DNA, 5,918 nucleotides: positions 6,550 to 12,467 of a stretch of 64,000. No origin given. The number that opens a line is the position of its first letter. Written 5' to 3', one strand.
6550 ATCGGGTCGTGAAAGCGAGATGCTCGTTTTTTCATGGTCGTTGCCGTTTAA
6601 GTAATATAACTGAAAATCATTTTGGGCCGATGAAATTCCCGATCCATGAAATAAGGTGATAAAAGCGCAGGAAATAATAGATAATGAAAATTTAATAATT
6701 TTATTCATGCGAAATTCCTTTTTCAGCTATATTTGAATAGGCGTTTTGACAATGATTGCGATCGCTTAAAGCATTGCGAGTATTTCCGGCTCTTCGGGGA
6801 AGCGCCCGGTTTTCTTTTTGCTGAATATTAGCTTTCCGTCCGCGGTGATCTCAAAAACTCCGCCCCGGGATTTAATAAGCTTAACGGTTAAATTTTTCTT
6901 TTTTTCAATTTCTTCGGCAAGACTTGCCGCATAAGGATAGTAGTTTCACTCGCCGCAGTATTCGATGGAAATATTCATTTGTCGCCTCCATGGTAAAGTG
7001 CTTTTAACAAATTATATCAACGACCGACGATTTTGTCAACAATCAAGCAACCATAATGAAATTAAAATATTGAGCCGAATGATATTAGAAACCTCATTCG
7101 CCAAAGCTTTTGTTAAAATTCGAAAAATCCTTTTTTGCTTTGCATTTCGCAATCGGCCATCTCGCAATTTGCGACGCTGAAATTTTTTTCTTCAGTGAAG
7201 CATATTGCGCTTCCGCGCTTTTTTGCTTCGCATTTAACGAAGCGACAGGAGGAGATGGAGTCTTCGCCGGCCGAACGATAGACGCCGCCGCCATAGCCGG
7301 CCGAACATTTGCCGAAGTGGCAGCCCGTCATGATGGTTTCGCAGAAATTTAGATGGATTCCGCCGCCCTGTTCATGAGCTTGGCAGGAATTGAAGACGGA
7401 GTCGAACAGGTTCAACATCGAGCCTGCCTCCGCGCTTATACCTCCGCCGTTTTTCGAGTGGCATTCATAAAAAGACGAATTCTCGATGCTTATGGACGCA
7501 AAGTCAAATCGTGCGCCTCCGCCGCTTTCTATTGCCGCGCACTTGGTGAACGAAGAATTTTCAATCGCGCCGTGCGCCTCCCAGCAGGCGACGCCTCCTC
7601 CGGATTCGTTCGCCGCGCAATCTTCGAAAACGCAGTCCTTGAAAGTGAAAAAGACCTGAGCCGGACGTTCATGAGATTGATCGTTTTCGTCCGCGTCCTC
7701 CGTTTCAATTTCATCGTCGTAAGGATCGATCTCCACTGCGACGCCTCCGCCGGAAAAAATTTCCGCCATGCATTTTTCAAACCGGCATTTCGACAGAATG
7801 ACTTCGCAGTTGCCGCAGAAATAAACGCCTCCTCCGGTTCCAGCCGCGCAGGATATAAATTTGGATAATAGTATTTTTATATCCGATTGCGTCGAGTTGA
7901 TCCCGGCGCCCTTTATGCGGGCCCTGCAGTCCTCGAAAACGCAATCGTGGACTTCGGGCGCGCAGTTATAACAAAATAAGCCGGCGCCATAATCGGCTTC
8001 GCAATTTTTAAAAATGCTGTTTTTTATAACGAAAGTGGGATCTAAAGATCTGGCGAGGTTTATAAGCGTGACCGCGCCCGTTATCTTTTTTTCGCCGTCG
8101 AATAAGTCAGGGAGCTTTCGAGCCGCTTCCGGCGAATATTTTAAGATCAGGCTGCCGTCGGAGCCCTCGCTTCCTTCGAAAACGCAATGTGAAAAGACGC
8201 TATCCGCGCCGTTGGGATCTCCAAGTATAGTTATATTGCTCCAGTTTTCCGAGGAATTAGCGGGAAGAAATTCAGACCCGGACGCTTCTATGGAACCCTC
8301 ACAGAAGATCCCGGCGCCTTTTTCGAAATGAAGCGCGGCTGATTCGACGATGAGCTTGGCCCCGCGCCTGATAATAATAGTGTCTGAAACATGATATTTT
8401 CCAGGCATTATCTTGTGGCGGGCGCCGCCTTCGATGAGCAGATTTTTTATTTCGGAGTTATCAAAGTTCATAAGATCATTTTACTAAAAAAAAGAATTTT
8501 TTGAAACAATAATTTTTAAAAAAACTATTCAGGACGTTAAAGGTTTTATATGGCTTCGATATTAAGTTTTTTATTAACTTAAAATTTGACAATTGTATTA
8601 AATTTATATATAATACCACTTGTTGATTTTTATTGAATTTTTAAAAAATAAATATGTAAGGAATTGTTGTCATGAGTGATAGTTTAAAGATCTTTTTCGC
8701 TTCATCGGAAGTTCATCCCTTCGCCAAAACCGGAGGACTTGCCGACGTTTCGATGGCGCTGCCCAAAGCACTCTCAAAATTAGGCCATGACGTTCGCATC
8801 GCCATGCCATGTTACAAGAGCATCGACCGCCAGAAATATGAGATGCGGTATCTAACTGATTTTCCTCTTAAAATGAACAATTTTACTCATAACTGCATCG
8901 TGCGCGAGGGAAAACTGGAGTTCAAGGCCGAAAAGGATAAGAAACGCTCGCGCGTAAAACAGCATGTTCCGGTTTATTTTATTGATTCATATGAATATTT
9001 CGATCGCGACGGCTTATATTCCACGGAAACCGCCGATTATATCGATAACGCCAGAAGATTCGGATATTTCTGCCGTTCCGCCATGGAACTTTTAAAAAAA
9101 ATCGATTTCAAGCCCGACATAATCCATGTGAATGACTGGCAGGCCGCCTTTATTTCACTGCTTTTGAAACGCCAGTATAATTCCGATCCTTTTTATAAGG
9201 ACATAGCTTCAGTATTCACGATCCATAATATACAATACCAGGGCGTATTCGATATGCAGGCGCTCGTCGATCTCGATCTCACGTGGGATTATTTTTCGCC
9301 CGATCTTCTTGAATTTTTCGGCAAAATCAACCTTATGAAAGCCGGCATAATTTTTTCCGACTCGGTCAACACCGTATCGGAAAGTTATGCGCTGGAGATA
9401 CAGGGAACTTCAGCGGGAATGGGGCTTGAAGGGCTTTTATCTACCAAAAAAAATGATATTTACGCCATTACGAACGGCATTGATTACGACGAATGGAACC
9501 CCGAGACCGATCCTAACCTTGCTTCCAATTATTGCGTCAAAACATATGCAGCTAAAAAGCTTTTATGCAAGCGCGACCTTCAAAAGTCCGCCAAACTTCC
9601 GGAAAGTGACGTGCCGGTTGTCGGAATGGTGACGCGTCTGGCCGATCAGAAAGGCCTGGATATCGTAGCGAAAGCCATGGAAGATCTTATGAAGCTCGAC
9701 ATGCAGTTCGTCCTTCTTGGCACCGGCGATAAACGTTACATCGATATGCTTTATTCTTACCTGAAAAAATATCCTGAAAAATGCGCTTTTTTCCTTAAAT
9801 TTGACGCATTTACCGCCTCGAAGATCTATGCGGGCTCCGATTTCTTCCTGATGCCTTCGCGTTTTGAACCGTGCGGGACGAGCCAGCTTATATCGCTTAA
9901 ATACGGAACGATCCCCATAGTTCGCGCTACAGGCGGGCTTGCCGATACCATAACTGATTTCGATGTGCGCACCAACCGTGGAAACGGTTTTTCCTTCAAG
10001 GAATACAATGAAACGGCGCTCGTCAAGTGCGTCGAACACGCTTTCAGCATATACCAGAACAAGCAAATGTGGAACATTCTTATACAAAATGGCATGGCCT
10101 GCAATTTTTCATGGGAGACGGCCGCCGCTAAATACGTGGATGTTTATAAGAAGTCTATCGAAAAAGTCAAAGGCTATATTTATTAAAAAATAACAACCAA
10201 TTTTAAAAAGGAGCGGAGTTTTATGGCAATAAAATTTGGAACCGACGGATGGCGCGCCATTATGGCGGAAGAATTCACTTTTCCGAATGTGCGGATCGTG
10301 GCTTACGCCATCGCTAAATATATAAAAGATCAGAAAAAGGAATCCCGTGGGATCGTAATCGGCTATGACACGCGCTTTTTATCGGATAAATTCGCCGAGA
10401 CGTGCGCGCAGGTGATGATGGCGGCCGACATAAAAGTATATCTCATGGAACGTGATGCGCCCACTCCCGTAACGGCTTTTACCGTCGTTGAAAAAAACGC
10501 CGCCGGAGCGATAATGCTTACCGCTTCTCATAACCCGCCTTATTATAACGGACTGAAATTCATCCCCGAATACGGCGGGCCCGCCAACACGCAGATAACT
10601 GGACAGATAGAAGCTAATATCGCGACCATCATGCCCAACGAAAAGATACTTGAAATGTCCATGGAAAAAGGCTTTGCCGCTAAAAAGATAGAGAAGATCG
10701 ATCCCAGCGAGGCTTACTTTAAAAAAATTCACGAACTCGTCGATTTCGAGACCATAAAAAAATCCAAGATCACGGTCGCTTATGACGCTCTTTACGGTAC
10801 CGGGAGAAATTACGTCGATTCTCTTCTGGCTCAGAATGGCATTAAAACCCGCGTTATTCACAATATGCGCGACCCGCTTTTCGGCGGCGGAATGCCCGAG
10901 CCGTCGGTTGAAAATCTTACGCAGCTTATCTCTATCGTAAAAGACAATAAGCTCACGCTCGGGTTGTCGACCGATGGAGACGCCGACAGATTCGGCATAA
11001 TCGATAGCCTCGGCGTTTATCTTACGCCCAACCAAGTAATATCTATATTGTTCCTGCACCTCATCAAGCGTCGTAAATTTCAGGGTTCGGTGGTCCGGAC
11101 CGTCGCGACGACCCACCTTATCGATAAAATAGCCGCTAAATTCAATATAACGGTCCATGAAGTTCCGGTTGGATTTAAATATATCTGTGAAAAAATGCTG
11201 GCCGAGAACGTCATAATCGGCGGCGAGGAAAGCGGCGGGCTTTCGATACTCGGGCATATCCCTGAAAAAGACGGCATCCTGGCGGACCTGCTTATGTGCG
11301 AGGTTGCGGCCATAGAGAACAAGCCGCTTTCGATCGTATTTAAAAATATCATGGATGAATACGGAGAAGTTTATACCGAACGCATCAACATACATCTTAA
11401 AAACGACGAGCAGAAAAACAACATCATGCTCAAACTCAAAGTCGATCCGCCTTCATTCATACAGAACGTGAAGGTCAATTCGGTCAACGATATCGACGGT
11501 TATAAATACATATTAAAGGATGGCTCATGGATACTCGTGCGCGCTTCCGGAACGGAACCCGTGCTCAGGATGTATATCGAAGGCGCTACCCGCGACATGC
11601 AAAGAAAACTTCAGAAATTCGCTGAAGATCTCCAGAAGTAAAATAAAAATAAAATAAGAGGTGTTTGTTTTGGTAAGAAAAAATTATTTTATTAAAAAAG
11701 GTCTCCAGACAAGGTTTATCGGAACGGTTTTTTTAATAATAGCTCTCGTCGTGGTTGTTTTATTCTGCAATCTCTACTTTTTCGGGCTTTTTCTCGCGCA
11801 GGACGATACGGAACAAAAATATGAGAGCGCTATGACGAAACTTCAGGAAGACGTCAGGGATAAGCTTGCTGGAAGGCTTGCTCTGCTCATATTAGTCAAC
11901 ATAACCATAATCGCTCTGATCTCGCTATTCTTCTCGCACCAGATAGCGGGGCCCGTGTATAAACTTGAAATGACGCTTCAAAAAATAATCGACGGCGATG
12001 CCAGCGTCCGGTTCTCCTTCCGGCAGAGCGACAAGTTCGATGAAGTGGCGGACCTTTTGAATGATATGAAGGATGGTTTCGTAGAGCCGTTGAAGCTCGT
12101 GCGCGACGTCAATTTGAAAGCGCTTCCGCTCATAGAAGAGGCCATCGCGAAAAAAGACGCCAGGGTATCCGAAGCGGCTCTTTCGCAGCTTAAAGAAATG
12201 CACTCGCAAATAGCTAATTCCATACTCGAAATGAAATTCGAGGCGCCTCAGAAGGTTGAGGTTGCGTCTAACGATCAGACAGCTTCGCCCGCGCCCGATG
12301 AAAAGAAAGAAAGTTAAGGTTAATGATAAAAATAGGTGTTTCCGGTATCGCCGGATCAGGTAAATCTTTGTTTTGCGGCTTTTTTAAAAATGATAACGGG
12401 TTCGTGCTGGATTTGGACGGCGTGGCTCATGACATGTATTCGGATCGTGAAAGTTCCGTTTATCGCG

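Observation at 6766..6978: Unannotated SelW/Rdx-family selenoprotein gene with in-frame UGA (CxxU motif) and a SECIS-like hairpin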

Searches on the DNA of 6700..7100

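Call 12: search_rna_families(source=window, start=6700, end=7100, threshold=evalue, max_evalue=10)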
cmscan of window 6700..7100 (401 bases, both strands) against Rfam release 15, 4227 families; matches with E-value up to 10: 1.
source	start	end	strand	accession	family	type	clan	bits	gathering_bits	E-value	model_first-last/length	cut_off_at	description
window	6700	6734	+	RF01459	rliE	Gene; sRNA;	-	13.7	90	8.6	188-222/222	5'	Listeria sRNA rliE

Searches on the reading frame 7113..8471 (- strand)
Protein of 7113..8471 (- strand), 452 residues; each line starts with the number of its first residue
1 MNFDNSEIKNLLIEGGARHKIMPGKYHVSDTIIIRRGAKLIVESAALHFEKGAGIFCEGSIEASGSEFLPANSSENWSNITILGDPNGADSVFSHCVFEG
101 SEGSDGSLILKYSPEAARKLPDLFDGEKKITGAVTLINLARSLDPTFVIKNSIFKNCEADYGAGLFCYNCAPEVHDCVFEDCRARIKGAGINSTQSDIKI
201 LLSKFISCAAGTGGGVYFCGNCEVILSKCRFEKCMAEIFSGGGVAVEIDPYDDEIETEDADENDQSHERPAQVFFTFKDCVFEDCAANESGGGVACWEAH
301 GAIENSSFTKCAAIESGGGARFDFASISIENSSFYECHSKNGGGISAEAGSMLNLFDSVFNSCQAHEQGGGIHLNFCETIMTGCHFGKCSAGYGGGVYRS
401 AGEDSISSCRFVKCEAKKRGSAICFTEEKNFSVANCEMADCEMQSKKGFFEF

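Call 15: search_protein_families(library=ncbifam, proteins=[window:7113-8471:-], max_evalue=0.00001)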
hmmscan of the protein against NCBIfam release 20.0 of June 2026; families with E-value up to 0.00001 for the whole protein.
window:7113-8471:- (452 aa): 0 families

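Call 32: search_protein_families(library=pfam, proteins=[window:7113-8471:-], max_evalue=0.0001)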
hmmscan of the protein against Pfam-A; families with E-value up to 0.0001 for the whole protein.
window:7113-8471:- (452 aa): 0 families

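Call 46: find_encoding_contigs(protein=window:7113-8471:-, flank=4000, max_places=3)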
Protein window:7113-8471:- (452 aa): 2 contigs read that carry it; 2 places shown.
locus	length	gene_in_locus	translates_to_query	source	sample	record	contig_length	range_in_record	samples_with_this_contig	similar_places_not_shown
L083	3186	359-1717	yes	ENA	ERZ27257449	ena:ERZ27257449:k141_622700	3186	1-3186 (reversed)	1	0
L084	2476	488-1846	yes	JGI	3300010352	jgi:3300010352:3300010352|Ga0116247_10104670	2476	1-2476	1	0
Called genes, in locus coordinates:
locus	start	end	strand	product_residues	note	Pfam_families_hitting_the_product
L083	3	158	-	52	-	?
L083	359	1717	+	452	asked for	-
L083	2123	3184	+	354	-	?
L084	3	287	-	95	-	?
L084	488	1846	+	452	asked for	-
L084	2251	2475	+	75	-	?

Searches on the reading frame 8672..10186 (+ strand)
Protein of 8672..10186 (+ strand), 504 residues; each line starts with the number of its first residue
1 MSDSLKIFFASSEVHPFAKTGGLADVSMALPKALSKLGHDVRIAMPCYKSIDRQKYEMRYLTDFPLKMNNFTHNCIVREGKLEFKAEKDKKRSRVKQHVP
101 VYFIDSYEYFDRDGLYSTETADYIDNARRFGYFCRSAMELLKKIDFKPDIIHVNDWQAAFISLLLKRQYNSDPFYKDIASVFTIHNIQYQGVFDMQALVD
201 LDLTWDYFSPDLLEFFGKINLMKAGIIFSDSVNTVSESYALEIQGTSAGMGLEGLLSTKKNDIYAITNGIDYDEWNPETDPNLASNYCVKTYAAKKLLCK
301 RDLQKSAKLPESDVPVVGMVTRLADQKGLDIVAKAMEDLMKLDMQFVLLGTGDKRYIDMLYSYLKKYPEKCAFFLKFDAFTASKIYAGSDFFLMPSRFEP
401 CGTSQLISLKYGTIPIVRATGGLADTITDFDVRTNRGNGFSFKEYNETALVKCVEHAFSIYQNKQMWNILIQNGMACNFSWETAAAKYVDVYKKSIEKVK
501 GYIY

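Call 15: search_protein_families(library=ncbifam, proteins=[window:8672-10186:+], max_evalue=0.00001)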
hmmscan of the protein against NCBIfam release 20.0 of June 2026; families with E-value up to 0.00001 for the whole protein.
window:8672-10186:+ (504 aa): 17 families
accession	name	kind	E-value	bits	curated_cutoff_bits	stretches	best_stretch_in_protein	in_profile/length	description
NF001903.0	PRK00654.2-2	equivalog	1.3e-165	551.7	616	1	5-497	1-480/482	glycogen synthase GlgA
NF001898.0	PRK00654.1-1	equivalog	3.4e-164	547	603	1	5-495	1-475/477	glycogen synthase GlgA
TIGR02095.1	glgA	subfamily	4.1e-163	543.4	328.45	1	6-494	2-476/477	glycogen/starch synthase, ADP-glucose type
NF001899.0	PRK00654.1-2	equivalog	1.6e-137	458.8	459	1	6-494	2-474/478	glycogen synthase GlgA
NF001906.0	PRK00654.2-5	equivalog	1.9e-119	399.7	870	1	3-496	4-484/485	glycogen synthase GlgA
NF001900.0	PRK00654.1-3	equivalog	8.6e-115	383.9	509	1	6-497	2-456/481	glycogen synthase GlgA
NF001905.0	PRK00654.2-4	subfamily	1.5e-113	380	560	1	6-494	2-485/489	glycogen synthase GlgA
NF010699.0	PRK14099.1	equivalog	2.8e-109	365.8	762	1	4-498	3-482/485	glycogen synthase GlgA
NF001901.0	PRK00654.1-5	equivalog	1.9e-108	363.2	649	1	4-499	23-495/502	glycogen synthase GlgA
NF010698.0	PRK14098.1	equivalog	1.6e-99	333.8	754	1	4-497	5-488/489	starch synthase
NF001902.0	PRK00654.2-1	equivalog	1.8e-88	297.2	845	1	9-494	5-488/492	glycogen synthase GlgA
NF001904.0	PRK00654.2-3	equivalog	4.8e-65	220.1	577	1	6-494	2-473/475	glycogen synthase GlgA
NF046085.1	XrtY_assoc_Gly1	equivalog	7.7e-09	34.9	400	1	319-496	214-385/387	XrtY-associated glycosyltransferase XYAG1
NF038295.1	EPS_HpsP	equivalog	3.4e-08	32.9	550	1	302-494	196-386/388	hormogonium polysaccharide biosynthesis glycosyltransferase HpsP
TIGR02149.1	glgA_Coryne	subfamily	3.6e-08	32.9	302.4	1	311-494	201-389/391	glycogen synthase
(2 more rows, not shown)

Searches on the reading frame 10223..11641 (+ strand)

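Call 15: search_protein_families(library=ncbifam, proteins=[window:10223-11641:+], max_evalue=0.00001)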
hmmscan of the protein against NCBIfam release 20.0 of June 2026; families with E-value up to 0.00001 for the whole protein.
window:10223-11641:+ (472 aa): 7 families
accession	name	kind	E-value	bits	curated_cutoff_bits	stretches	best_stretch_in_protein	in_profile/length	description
TIGR03990.1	Arch_GlmM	equivalog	4.6e-88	296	439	1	5-465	4-438/444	phosphoglucosamine mutase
TIGR01132.1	pgm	equivalog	2.2e-54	184.8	778.05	1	2-459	39-528/546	phosphoglucomutase (alpha-D-glucose-1,6-bisphosphate-dependent)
TIGR01455.1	glmM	equivalog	6.9e-48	163.4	447.55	1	5-462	1-431/442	phosphoglucosamine mutase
NF005737.0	PRK07564.1-1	equivalog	1.3e-46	159.4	378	1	28-464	39-511/543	alpha-D-glucose phosphate-specific phosphoglucomutase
NF007088.0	PRK09542.1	equivalog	1.8e-43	149.2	618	1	11-464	18-446/456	phosphomannomutase/phosphoglucomutase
NF046027.1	PhglucPhmanMutPgmG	equivalog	2e-37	128.9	600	1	37-465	40-445/460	phosphoglucomutase/phosphomannomutase PgmG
NF011943.0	PRK15414.1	subfamily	2e-18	66.6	801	1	40-455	37-437/456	phosphomannomutase CpsG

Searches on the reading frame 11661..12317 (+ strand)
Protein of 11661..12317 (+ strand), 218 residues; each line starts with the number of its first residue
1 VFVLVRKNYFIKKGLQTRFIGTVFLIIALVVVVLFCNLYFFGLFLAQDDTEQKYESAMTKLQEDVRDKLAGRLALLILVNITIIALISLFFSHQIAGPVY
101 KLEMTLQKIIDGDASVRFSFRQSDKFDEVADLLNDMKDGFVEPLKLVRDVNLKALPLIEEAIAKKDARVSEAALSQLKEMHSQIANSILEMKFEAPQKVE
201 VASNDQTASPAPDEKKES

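Call 15: search_protein_families(library=ncbifam, proteins=[window:11661-12317:+], max_evalue=0.00001)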
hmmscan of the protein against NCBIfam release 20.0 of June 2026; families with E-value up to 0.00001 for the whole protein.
window:11661-12317:+ (218 aa): 1 family
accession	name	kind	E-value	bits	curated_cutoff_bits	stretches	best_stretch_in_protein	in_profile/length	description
NF058645.1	MCPCtpMPsAe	equivalog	2.1e-10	40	900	1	42-214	177-345/558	methyl-accepting chemotaxis protein CtpM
